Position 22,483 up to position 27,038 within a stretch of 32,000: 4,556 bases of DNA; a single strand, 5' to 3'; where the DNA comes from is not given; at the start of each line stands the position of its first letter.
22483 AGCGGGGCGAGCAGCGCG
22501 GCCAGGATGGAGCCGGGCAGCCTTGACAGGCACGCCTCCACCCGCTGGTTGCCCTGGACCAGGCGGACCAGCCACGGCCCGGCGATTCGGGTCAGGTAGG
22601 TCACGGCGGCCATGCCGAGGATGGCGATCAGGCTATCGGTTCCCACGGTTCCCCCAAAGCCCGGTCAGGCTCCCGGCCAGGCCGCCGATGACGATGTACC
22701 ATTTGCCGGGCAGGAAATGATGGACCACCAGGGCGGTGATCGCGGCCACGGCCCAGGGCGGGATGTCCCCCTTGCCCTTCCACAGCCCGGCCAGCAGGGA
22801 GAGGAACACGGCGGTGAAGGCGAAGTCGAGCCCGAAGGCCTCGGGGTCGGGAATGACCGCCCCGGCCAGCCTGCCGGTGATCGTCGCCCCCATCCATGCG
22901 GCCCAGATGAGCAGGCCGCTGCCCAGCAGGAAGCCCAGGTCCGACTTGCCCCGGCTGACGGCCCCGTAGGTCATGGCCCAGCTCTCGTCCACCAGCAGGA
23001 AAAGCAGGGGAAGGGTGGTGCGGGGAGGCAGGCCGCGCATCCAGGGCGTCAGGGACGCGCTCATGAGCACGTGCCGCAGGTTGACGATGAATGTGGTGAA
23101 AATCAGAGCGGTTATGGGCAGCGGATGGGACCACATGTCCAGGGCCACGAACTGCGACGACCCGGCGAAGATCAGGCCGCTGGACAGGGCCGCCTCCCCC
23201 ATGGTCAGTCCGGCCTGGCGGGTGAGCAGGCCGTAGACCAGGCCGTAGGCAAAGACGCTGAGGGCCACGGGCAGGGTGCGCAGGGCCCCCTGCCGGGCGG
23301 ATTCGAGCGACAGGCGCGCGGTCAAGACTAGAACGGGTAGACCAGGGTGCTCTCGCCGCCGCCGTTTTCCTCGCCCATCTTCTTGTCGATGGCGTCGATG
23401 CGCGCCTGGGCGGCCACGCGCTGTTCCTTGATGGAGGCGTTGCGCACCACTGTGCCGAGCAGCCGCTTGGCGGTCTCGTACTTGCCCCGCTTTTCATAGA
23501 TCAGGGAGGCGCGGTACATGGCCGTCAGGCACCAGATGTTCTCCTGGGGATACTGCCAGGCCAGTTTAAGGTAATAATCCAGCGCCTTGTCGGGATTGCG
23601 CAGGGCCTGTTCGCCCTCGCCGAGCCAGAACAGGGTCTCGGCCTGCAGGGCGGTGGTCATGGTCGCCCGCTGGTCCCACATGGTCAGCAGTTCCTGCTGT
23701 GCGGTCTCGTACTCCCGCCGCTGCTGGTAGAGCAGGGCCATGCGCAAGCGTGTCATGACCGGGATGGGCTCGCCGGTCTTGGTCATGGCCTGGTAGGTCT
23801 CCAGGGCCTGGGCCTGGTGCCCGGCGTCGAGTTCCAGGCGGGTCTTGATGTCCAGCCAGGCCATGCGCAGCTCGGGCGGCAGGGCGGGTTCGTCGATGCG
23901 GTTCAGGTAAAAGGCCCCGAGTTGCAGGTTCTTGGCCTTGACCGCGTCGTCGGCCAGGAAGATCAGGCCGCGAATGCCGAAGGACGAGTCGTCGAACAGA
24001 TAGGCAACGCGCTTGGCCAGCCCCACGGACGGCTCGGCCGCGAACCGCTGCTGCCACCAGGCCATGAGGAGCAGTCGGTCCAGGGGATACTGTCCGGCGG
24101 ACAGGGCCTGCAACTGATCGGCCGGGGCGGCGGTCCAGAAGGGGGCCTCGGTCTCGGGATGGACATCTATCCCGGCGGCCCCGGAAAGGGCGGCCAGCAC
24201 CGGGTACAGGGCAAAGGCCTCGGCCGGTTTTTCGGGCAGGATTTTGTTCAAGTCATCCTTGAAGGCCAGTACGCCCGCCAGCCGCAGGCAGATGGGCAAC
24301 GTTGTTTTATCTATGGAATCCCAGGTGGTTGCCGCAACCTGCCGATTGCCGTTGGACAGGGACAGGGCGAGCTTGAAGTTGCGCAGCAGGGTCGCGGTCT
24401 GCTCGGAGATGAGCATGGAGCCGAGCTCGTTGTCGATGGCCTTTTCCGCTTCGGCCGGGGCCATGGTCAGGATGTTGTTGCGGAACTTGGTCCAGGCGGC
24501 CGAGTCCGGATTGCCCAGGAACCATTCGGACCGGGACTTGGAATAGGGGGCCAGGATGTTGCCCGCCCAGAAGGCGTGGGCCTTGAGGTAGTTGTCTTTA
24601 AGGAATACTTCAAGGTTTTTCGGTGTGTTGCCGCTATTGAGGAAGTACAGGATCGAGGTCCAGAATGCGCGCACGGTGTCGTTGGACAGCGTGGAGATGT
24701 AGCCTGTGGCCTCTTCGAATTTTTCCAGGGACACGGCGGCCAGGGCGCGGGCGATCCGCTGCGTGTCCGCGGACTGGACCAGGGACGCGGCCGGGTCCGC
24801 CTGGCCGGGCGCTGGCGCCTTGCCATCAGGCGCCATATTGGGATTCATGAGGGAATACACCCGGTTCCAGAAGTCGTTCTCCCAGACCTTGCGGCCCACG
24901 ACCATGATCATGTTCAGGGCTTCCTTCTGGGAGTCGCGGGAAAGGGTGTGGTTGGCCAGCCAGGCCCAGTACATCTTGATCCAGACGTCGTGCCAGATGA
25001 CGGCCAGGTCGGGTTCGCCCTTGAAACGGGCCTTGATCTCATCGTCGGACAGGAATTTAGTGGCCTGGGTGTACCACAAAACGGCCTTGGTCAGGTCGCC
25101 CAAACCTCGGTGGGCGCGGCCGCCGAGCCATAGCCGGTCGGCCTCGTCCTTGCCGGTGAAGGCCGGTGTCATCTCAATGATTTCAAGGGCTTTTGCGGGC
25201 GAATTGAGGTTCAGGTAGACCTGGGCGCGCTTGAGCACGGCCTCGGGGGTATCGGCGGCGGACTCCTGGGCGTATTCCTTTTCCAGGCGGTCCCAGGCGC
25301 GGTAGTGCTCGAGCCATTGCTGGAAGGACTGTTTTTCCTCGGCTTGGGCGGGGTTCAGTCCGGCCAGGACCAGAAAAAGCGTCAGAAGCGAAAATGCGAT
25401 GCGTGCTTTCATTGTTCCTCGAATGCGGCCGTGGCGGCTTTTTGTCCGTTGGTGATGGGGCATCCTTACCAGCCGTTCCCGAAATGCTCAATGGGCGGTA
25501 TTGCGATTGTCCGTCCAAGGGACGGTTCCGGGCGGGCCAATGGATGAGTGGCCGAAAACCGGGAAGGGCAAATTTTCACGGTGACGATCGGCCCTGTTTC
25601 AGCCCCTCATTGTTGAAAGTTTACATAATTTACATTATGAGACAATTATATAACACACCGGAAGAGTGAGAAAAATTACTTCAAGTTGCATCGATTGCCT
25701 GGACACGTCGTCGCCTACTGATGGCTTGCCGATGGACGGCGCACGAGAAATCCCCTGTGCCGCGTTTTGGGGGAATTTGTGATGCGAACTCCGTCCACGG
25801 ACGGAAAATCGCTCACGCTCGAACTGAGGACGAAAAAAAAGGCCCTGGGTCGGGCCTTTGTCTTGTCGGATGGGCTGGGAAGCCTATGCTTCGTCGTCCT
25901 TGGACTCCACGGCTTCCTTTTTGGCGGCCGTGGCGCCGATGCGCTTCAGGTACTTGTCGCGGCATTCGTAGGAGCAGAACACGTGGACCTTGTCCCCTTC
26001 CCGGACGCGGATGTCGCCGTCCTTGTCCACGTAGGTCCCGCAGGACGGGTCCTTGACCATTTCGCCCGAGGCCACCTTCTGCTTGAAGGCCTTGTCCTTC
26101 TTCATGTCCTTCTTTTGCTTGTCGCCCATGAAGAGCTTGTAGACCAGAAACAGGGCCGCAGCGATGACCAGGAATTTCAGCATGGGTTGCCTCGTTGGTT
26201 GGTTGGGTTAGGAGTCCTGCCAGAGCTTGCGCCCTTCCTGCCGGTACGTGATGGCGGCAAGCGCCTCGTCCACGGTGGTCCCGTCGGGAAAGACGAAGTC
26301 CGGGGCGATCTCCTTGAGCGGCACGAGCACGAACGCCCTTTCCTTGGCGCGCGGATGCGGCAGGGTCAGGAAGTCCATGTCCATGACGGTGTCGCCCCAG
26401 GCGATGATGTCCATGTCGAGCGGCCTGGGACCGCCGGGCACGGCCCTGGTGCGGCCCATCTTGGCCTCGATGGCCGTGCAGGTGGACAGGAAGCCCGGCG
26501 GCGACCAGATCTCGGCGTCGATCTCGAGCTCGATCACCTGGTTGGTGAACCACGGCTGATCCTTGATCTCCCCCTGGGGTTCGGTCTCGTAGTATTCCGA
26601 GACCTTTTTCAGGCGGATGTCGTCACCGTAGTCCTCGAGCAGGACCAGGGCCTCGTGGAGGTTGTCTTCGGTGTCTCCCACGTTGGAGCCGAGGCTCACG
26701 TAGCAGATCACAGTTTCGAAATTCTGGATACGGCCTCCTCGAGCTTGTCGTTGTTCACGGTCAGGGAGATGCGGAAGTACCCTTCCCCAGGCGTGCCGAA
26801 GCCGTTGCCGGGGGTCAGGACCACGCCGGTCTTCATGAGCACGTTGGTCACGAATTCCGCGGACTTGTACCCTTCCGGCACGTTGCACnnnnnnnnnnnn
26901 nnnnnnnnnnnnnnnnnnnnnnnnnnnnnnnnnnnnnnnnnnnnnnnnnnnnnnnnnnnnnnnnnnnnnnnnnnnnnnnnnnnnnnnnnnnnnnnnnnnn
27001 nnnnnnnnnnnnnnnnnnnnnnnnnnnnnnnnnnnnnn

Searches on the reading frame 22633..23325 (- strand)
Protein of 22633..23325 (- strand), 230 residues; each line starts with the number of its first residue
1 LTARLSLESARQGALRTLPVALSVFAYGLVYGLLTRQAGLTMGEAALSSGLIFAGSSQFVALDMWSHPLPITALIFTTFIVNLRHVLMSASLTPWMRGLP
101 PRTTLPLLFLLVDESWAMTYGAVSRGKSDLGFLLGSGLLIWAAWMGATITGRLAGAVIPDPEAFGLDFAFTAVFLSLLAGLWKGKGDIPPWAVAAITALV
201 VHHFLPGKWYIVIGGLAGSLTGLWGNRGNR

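Call 79: search_protein_families(library=pfam, proteins=[window:22633-23325:-], max_evalue=0.0001)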
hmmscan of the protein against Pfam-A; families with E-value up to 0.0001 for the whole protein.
window:22633-23325:- (230 aa): 1 family
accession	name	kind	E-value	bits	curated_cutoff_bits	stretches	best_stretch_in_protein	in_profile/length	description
PF03591.19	AzlC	-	1.2e-37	129.8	32.1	1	19-158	1-137/137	AzlC protein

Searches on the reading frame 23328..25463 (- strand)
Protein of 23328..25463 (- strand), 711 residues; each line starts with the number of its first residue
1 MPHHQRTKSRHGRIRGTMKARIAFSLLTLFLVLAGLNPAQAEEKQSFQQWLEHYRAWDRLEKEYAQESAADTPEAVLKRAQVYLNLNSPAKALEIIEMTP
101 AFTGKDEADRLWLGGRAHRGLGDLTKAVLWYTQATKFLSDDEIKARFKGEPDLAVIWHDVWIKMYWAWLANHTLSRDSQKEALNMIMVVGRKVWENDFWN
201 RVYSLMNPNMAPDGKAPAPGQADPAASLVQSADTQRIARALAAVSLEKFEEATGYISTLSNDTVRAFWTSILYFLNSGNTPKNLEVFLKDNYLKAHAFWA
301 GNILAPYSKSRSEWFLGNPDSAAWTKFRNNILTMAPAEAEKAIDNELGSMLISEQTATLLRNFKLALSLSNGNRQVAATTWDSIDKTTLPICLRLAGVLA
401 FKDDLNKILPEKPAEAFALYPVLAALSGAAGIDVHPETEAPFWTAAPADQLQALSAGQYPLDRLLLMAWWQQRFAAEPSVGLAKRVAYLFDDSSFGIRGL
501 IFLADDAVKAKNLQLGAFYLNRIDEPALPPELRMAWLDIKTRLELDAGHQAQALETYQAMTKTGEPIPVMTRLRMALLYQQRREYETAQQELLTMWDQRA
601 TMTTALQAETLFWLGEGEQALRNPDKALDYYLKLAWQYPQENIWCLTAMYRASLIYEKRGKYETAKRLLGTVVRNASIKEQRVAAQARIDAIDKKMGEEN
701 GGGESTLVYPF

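Call 79: search_protein_families(library=pfam, proteins=[window:23328-25463:-], max_evalue=0.0001)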
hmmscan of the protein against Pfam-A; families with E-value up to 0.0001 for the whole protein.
window:23328-25463:- (711 aa): 4 families
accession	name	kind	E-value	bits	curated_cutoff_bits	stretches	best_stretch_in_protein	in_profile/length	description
PF13174.12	TPR_6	-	2.2e-09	37.8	26.3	0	609-640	1-32/33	Tetratricopeptide repeat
PF07719.23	TPR_2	-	1.4e-07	31.5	27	0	608-633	1-26/34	Tetratricopeptide repeat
PF13181.12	TPR_8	-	3.8e-06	27.1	25.7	0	647-668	2-23/34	Tetratricopeptide repeat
PF00515.34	TPR_1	-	9.9e-06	25.6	27.8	0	608-633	1-26/34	Tetratricopeptide repeat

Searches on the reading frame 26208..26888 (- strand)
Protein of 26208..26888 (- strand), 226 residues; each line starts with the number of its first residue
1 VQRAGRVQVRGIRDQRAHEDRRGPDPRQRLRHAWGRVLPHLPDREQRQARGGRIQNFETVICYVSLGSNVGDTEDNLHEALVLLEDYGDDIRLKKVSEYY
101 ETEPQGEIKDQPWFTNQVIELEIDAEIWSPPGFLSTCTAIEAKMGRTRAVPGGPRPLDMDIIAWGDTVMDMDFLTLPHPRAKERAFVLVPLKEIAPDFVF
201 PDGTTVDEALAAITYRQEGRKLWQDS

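Call 79: search_protein_families(library=pfam, proteins=[window:26208-26888:-], max_evalue=0.0001)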
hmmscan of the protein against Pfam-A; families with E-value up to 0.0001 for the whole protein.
window:26208-26888:- (226 aa): 1 family
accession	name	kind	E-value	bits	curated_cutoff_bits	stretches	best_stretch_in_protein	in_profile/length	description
PF01288.25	HPPK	-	3.6e-33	114.9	25.7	1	63-196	1-116/116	7,8-dihydro-6-hydroxymethylpterin-pyrophosphokinase (HPPK)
